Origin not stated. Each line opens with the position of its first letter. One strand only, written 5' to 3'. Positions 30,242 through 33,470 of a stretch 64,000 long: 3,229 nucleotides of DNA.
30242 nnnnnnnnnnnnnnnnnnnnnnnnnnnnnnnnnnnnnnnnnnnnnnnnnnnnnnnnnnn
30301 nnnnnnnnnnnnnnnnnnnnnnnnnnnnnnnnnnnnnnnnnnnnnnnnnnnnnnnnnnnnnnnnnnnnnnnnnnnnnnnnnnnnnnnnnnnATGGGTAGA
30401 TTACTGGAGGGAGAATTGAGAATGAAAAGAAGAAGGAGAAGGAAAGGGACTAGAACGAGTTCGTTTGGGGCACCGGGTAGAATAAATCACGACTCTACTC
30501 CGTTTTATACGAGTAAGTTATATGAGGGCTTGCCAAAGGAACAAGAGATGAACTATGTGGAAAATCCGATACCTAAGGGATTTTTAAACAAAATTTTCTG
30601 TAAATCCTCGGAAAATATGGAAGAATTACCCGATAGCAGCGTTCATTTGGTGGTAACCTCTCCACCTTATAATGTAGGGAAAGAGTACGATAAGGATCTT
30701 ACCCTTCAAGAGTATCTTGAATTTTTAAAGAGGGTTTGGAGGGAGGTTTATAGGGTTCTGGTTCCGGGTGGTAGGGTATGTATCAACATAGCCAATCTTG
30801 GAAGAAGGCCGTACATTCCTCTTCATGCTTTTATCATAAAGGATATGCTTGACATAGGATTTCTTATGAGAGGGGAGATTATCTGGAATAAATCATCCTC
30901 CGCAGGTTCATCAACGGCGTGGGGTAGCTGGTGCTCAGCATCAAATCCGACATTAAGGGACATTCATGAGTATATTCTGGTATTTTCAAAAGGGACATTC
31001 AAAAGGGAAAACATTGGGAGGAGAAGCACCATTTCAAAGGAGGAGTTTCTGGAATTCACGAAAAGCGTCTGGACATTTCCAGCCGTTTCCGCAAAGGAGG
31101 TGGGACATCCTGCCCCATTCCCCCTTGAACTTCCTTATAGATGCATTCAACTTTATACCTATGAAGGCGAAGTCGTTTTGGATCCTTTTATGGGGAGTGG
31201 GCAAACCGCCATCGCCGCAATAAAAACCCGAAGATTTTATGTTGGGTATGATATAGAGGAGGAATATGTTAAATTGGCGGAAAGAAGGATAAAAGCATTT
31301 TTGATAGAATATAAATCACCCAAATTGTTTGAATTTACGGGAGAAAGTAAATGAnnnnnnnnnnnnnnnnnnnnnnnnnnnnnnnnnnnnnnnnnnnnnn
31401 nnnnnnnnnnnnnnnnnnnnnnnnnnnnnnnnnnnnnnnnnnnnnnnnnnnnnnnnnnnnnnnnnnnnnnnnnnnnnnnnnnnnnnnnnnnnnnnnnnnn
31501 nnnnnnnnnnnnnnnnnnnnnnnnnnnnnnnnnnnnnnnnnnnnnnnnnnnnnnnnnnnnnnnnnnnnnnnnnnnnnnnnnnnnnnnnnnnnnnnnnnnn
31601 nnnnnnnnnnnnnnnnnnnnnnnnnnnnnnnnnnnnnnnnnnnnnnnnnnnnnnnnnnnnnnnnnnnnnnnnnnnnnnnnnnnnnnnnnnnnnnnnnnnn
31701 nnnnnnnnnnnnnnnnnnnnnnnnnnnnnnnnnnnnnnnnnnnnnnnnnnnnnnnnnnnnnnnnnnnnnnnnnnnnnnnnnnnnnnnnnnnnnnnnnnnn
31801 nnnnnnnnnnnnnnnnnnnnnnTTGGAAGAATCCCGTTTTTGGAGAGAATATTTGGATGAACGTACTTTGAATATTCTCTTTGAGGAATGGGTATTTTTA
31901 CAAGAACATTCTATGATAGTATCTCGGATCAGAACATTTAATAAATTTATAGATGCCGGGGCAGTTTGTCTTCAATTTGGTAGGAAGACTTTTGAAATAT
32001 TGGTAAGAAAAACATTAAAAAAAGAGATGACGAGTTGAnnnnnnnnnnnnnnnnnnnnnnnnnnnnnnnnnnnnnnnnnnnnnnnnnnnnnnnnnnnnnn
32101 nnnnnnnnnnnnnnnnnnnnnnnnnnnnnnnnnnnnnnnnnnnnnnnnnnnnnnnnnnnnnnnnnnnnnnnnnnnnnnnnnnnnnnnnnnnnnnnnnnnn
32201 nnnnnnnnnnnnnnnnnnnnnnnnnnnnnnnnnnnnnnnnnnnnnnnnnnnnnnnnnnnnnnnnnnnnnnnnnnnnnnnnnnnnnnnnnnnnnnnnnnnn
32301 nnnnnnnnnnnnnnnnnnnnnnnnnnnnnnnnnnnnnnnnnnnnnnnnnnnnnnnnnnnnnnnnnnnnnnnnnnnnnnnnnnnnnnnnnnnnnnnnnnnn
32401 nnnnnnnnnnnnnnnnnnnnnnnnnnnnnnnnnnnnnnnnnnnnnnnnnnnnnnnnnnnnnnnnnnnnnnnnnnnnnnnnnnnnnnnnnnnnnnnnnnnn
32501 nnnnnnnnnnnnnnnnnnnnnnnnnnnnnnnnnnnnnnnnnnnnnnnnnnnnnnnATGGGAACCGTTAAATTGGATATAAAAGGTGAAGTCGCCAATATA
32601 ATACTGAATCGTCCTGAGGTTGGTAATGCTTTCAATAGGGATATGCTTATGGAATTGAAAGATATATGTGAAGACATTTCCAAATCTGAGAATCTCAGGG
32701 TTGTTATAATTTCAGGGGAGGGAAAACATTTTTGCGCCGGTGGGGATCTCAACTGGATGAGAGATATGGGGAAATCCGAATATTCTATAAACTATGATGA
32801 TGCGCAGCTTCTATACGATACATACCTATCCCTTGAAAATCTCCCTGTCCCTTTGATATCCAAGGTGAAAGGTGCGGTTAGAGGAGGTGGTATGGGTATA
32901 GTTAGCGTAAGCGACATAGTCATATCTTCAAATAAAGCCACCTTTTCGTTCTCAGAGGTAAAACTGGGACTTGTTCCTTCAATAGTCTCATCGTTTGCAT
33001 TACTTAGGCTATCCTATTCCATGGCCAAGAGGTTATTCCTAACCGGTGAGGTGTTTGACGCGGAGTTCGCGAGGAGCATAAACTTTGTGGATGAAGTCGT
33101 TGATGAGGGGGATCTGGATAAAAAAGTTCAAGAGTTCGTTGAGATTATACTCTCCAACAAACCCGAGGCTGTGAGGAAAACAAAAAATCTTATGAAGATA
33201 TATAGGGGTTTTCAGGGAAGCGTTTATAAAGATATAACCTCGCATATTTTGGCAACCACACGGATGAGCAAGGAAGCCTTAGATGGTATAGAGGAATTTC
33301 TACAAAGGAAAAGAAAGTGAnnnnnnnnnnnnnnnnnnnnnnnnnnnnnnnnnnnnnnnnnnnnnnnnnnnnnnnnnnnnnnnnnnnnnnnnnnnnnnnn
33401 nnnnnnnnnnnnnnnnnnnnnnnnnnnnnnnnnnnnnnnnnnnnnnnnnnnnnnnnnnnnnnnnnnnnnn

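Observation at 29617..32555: Type II R-M island with an unclassifiable endonuclease, foreign translation signals and a decayed tail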

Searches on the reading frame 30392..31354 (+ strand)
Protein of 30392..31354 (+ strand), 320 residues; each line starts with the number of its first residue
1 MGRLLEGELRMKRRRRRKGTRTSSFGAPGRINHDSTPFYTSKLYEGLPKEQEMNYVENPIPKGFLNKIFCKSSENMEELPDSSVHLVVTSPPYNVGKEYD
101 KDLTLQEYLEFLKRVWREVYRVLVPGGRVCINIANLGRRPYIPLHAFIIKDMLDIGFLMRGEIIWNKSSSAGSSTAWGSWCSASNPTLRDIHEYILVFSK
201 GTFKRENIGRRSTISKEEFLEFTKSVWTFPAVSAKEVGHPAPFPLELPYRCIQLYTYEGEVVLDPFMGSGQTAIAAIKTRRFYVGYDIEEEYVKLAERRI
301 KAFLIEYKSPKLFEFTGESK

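Call 3: search_protein_families(library=pfam, proteins=[window:30392-31354:+], max_evalue=0.1)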
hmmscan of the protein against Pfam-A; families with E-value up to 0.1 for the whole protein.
window:30392-31354:+ (320 aa): 7 families
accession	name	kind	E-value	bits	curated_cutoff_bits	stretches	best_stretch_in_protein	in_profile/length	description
PF01555.25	N6_N4_Mtase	-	3.6e-51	174.7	26.7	1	84-297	1-220/221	DNA methylase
PF13847.12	Methyltransf_31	-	9.5e-05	22.6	27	1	259-301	4-49/145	Methyltransferase domain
PF08241.18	Methyltransf_11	-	0.00021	22.3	21.2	0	107-131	71-95/95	Methyltransferase domain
PF13649.12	Methyltransf_25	-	0.00067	20.7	27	0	262-302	1-43/97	Methyltransferase domain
PF02086.21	MethyltransfD12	-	0.012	15.9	22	0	259-302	21-64/253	D12 class N6 adenine-specific DNA methyltransferase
PF01170.24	UPF0020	-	0.014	15.5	22.3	0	258-278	28-49/197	RMKL-like, methyltransferase domain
PF08242.18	Methyltransf_12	-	0.06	14.5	30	0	268-302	6-42/98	Methyltransferase domain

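Call 8: search_protein_families(library=ncbifam, proteins=[window:30392-31354:+], max_evalue=0.1)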
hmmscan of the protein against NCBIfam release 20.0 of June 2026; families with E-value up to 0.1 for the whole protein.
window:30392-31354:+ (320 aa): 12 families
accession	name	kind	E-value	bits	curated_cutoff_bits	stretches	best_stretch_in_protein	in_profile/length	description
NF008572.0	PRK11524.1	equivalog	2.7e-24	85.8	292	1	72-312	22-267/294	adenine-specific DNA-methyltransferase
NF050803.1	DnaMtaseCcrMCaul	equivalog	1.4e-16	60.4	830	1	73-302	12-249/350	adenine-specific DNA-methyltransferase CcrM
NF010253.0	PRK13699.1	subfamily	7.8e-15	55.2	244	2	239-303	144-208/226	DNA methyltransferase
TIGR01177.1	TIGR01177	hypoth_equivalog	8.7e-05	22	316.55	1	258-305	182-229/330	TIGR01177 family methyltransferase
NF040538.1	methyl_ArsM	equivalog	0.00013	21.3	500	1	113-132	190-209/356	arsinothricin biosynthesis methyltransferase ArsM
NF011529.0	PRK14968.1-3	equivalog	0.0096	15.4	162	1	255-303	31-79/198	putative methyltransferase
TIGR01934.1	MenG_MenH_UbiE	subfamily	0.037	13.3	158.35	0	258-302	39-84/223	ubiquinone/menaquinone biosynthesis methyltransferase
NF043040.1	corrin_prot_MT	hypoth_equivalog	0.052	13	180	0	253-302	36-85/216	corrinoid protein-associated methyltransferase CpaM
NF040721.1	Trm14_Arch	equivalog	0.052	12.6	280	0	239-276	171-209/370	tRNA (guanine(6)-N2)-methyltransferase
NF041537.1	ArsM_AhpD_UU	exception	0.058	12.2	510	0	69-131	131-180/345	arsenite methyltransferase/AhpD domain selenoprotein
NF033398.1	rRNA_meth_EmtA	equivalog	0.068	12.5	625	0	81-131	249-294/336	EmtA family 23S rRNA (guanine(2470)) methyltransferase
NF001244.0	PRK00216.1-5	equivalog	0.079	12.2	216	0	255-302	45-95/236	bifunctional demethylmenaquinone methyltransferase/2-methoxy-6-polyprenyl-1,4-benzoquinol methylase UbiE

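Call 11: search_solved_structures(query=window:30392-31351:+, max_evalue=0.001, show_alignments=2)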
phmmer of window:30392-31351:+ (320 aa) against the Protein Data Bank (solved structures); distinct sequences matched with E-value up to 0.001: 13.
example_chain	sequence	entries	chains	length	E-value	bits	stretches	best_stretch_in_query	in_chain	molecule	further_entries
2zie_A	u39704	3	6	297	5.8e-37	130.9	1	73-300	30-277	Putative modification methylase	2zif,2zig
8s9n_A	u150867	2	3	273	1.3e-23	87.1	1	62-301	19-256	DNA cytosine-N4 methyltransferase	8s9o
8s9m_A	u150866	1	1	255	4e-23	85.5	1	64-301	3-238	DNA cytosine-N4 methyltransferase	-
8urk_A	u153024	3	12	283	2.7e-19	72.9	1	77-303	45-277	Methyltransferase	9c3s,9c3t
9c3u_A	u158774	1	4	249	4.2e-19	72.3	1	77-302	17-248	Methyltransferase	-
1boo_A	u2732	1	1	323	4.8e-13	52.4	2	238-298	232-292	PROTEIN (N-4 CYTOSINE-SPECIFIC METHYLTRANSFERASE PVU II)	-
1g60_A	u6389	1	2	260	8.3e-12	48.3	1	236-296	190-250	Adenine-specific Methyltransferase MboIIA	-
5hek_A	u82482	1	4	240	1e-11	48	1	224-305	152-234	Adenine specific DNA methyltransferase (DpnA)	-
6pbd_A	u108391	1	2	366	1.4e-11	47.5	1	152-301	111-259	Modification methylase CcrMI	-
1nw8_A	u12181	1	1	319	2.1e-11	46.9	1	70-288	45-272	MODIFICATION METHYLASE RSRI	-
1eg2_A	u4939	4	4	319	3.2e-11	46.4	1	70-288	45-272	MODIFICATION METHYLASE RSRI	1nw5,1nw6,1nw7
5hfj_A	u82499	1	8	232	8.8e-11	44.9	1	224-303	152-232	Adenine specific DNA methyltransferase (DpnA)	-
5e71_A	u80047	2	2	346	0.00018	24.2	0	251-310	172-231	N2, N2-dimethylguanosine tRNA methyltransferase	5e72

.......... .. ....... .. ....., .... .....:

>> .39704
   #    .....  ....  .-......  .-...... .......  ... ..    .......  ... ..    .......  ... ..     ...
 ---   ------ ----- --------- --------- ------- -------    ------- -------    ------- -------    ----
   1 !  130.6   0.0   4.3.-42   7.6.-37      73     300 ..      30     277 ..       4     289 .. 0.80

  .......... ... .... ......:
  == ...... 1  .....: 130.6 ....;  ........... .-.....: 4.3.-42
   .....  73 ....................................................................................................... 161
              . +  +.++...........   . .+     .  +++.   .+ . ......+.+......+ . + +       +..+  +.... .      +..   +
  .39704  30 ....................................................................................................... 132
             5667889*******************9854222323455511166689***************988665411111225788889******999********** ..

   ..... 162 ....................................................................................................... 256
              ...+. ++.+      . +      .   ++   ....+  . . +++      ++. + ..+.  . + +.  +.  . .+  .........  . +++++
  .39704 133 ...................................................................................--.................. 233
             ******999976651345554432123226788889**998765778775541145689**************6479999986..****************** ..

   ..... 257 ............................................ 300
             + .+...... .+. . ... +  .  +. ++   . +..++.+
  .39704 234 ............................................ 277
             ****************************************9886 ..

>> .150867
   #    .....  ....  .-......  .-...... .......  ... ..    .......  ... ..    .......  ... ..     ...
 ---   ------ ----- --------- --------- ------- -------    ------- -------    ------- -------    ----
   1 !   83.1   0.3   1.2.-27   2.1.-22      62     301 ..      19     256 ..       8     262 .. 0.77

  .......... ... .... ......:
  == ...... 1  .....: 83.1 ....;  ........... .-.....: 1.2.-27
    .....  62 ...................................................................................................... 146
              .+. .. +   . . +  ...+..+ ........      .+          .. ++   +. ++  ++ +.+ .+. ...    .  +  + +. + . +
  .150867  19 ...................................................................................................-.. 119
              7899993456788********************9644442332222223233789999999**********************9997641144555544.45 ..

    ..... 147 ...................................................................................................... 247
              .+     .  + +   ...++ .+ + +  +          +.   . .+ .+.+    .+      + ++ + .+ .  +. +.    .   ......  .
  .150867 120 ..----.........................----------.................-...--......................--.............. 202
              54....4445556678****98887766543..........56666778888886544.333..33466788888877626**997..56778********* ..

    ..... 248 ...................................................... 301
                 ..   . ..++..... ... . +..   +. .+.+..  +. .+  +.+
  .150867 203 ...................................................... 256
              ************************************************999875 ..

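Call 27: search_protein_families(library=pfam, proteins=[L084:13543-13734:+], max_evalue=1)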
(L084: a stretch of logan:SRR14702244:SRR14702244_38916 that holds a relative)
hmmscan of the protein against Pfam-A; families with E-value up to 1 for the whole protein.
L084:13543-13734:+ (63 aa): 0 families

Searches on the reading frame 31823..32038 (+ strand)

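Call 3: search_protein_families(library=pfam, proteins=[window:31823-32038:+], max_evalue=0.1)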
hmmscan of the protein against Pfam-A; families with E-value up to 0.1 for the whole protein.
window:31823-32038:+ (71 aa): 1 family
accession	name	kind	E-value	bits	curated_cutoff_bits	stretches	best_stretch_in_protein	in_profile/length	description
PF05476.16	PET122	-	0.041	13.7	22.3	1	14-67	197-247/261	PET122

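Call 8: search_protein_families(library=ncbifam, proteins=[window:31823-32038:+], max_evalue=0.1)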
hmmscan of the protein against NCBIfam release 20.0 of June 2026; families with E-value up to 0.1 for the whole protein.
window:31823-32038:+ (71 aa): 0 families

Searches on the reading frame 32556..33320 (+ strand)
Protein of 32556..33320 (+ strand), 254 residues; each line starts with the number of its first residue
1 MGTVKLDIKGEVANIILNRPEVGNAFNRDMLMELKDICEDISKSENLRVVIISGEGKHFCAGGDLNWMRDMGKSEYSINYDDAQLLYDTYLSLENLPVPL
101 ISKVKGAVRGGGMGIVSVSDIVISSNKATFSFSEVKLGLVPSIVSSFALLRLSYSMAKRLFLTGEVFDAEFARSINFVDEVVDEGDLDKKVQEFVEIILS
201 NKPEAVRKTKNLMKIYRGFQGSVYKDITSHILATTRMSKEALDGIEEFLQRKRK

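Call 3: search_protein_families(library=pfam, proteins=[window:32556-33320:+], max_evalue=0.1)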
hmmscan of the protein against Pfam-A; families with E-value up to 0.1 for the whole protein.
window:32556-33320:+ (254 aa): 2 families
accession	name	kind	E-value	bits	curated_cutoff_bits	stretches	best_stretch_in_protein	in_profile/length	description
PF00378.25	ECH_1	-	5.7e-40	137.7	27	1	8-252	2-244/251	Enoyl-CoA hydratase/isomerase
PF16113.10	ECH_2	-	3.8e-33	115.8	27.2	1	13-203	2-192/335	Enoyl-CoA hydratase/isomerase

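Call 27: search_protein_families(library=pfam, proteins=[L084:13543-13734:+], max_evalue=1)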
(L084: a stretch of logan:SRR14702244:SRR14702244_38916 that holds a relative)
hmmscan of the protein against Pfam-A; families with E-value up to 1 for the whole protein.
L084:13543-13734:+ (63 aa): 0 families
